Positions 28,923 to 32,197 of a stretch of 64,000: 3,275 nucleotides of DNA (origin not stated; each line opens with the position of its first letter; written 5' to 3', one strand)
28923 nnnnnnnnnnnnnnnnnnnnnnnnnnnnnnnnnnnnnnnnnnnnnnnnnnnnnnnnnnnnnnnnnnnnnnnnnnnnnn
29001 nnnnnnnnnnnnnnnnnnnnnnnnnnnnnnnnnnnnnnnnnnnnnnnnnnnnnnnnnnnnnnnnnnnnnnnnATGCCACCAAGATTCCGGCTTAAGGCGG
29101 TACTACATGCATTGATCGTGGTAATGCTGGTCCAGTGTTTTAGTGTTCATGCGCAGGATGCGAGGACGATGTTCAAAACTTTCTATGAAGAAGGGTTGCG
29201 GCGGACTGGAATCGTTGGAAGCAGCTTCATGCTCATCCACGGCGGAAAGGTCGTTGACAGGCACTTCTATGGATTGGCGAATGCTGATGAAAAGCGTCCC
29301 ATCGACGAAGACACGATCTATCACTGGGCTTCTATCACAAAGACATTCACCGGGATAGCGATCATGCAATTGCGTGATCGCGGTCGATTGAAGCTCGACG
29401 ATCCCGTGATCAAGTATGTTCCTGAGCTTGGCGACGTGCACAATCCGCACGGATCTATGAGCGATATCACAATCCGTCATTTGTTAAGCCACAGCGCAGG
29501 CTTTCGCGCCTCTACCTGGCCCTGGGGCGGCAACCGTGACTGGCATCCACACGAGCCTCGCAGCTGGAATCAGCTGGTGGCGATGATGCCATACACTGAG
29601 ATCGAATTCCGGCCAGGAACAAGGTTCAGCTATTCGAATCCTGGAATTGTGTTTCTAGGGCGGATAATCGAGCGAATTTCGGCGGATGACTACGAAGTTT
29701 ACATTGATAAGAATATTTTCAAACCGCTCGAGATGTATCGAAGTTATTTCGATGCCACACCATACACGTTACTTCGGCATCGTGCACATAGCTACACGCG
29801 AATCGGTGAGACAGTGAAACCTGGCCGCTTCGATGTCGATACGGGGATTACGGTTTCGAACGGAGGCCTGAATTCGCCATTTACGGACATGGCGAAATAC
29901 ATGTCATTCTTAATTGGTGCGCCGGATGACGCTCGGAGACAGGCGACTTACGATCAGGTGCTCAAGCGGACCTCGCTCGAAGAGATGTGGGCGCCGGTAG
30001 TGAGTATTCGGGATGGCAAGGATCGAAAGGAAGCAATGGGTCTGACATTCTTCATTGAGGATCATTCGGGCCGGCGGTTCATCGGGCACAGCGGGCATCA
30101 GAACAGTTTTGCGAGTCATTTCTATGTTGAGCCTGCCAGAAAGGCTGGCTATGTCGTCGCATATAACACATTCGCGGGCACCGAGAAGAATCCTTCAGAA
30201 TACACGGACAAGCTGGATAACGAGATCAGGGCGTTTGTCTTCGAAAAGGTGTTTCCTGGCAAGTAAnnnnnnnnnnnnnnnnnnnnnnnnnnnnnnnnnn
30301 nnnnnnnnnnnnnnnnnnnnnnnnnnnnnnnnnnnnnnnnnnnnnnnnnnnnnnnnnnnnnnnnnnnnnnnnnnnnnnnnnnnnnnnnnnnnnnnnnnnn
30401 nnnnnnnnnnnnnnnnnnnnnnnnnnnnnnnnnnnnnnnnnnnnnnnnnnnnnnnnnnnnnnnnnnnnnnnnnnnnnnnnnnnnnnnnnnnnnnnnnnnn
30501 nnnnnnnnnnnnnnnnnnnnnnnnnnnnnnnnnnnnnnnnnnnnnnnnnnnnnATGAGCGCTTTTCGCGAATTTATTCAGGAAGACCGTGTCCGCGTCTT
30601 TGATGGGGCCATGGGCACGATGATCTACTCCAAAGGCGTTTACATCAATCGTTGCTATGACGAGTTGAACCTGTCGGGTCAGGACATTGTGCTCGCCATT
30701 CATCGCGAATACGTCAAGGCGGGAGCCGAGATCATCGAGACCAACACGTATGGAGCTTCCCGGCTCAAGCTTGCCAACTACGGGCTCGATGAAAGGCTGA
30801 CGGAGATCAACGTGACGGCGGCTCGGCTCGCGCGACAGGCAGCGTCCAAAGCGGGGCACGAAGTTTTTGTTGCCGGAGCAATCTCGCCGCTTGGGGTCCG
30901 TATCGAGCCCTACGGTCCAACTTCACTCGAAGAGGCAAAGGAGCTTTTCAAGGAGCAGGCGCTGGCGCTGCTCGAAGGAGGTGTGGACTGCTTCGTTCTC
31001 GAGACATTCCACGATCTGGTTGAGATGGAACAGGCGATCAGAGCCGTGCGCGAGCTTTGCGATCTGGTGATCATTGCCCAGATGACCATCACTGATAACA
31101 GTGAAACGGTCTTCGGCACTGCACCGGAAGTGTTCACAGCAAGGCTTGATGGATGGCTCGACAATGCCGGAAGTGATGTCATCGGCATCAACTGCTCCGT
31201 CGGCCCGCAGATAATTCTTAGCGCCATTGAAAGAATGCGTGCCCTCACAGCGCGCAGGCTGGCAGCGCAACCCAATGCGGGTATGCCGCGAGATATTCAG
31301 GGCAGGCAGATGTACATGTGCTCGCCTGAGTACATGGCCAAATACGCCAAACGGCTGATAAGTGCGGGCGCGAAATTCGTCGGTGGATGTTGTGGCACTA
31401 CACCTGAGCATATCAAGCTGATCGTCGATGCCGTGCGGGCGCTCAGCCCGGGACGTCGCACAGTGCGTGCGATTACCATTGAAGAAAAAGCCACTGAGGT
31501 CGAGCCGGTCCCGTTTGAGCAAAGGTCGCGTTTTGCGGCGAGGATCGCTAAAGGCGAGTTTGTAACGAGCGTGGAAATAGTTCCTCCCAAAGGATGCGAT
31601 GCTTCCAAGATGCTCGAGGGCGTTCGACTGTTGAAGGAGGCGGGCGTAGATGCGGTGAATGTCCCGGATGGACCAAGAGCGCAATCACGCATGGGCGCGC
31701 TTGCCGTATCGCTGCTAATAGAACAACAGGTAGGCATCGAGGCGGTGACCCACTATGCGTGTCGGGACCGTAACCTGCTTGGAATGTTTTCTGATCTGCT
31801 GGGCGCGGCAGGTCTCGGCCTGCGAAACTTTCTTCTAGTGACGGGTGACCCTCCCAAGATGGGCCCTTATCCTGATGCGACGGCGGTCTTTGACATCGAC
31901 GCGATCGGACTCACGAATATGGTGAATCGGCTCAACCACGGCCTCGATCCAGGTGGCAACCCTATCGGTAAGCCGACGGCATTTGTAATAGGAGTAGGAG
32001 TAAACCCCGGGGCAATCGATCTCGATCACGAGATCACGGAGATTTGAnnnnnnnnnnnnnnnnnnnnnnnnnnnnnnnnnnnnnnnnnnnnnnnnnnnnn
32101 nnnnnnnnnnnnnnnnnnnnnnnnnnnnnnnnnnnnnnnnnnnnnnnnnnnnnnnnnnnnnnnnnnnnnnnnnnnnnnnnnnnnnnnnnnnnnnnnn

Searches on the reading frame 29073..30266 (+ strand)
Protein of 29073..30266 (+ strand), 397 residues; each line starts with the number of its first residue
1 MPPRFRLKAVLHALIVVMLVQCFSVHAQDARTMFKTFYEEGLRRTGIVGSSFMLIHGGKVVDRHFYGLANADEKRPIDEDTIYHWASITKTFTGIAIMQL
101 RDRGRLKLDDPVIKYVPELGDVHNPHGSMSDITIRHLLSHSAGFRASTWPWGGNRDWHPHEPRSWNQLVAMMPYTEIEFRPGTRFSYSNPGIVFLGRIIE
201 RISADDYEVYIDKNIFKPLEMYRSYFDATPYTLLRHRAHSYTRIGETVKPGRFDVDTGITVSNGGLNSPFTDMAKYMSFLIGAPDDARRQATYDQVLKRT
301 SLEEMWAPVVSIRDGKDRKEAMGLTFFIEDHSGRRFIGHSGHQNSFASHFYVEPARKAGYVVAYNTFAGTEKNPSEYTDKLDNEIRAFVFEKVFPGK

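Call 17: search_protein_families(library=pfam, proteins=[window:29073-30266:+], max_evalue=0.00001)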
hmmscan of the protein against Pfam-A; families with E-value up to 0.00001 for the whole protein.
window:29073-30266:+ (397 aa): 1 family
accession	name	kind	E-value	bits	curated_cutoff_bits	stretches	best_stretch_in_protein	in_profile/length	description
PF00144.29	Beta-lactamase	-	1.5e-64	218.7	27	1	37-376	4-320/329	Beta-lactamase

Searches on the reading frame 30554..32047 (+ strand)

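Call 18: search_protein_families(library=pfam, proteins=[window:30554-32047:+], max_evalue=0.00001)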
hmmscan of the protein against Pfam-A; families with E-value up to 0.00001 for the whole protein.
window:30554-32047:+ (497 aa): 2 families
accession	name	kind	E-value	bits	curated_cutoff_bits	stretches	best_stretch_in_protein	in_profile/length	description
PF02574.22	S-methyl_trans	-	5.8e-70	236.8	22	1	15-294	2-283/283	Homocysteine S-methyltransferase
PF02219.23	MTHFR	-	2.2e-14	54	24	1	327-437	2-113/287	Methylenetetrahydrofolate reductase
